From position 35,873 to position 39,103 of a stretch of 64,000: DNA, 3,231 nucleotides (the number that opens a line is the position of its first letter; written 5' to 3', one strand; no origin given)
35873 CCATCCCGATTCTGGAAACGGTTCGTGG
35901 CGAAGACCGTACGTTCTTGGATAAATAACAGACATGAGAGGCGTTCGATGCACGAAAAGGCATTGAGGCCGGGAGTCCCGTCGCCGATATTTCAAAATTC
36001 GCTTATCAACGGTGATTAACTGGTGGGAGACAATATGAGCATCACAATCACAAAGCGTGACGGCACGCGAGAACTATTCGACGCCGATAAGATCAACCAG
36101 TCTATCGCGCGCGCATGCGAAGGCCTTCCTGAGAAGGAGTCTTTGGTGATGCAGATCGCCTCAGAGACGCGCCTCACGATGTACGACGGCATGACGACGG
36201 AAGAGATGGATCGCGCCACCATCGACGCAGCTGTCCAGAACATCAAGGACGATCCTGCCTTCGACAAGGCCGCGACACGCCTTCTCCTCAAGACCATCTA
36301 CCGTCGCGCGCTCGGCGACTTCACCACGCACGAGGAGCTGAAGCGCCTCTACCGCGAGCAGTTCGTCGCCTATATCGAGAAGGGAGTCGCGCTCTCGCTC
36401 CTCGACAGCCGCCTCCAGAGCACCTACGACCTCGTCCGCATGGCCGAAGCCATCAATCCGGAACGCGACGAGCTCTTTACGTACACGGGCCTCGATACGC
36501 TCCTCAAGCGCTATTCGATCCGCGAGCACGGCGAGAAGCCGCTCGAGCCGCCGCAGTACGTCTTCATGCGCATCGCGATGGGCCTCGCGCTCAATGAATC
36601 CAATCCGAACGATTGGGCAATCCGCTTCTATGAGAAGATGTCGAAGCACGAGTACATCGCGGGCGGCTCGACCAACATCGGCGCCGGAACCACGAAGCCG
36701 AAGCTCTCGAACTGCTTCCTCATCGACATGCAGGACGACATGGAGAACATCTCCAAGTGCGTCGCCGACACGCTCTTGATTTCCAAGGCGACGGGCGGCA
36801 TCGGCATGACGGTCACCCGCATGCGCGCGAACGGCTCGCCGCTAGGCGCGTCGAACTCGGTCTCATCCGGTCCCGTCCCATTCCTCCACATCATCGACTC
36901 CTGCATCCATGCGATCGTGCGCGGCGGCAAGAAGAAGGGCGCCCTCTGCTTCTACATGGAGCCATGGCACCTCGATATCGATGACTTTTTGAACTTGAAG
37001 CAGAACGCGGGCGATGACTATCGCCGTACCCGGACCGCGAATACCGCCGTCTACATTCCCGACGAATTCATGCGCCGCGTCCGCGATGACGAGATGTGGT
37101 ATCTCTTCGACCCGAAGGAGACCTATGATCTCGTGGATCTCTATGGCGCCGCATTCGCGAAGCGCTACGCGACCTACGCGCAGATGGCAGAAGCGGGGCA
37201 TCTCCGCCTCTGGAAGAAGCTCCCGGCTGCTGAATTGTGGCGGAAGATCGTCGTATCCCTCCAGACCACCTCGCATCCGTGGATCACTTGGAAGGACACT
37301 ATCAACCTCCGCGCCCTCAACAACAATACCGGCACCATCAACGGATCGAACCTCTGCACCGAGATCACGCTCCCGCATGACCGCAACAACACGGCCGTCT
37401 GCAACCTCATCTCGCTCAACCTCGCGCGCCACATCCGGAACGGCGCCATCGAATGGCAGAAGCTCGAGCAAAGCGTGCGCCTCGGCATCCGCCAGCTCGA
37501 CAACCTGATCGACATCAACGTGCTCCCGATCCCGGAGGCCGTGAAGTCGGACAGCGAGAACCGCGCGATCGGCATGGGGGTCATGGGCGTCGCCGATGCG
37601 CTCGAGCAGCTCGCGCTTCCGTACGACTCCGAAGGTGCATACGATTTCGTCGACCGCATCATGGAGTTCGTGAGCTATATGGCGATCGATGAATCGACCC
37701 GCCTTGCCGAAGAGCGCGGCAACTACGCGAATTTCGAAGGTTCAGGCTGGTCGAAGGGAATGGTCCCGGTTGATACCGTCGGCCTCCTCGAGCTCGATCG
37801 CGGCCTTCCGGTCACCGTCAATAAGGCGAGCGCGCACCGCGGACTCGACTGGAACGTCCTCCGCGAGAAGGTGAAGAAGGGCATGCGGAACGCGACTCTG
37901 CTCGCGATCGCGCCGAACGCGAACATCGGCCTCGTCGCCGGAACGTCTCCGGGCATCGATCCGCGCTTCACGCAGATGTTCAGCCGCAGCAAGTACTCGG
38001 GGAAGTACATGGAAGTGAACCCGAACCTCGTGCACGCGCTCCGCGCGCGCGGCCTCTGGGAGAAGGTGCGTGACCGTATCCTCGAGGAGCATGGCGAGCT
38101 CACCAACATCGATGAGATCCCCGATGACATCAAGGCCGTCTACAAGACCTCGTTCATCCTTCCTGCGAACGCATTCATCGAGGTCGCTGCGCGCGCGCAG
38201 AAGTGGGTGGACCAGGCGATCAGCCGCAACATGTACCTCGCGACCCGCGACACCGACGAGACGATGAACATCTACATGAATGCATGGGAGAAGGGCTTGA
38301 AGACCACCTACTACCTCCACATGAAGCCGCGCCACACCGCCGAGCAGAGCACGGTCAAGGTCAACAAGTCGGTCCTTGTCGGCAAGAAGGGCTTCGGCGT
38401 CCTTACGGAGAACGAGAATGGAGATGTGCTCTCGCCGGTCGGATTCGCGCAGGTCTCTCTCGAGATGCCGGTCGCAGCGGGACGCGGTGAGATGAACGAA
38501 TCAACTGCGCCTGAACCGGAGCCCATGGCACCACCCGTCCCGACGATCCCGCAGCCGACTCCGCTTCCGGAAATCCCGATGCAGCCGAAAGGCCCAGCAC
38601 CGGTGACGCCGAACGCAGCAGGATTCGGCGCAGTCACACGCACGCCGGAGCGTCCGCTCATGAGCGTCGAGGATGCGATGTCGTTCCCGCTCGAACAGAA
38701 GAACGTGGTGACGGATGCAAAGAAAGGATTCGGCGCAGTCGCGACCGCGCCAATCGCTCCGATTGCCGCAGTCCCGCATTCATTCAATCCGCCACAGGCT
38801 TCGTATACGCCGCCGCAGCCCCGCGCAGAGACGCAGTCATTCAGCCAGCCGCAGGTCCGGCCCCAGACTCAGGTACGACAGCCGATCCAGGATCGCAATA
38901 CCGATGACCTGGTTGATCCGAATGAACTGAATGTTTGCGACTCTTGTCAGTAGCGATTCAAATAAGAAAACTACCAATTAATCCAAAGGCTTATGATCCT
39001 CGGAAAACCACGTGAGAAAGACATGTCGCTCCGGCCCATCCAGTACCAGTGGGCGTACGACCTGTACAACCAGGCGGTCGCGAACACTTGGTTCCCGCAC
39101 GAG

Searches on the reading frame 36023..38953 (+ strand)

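Call 33: search_protein_families(library=pfam, proteins=[window:36023-38953:+], max_evalue=0.001)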
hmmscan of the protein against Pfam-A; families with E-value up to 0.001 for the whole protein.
window:36023-38953:+ (976 aa): 3 families
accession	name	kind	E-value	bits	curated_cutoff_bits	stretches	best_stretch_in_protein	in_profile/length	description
PF02867.20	Ribonuc_red_lgC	-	9.2e-164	546.3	23.9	1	229-765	1-523/523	Ribonucleotide reductase, barrel domain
PF00317.26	Ribonuc_red_lgN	-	3.1e-18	66.1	28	1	151-225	2-76/77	Ribonucleotide reductase, all-alpha domain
PF03477.21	ATP-cone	-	1.3e-13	51.7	25.8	1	8-93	2-86/88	ATP cone domain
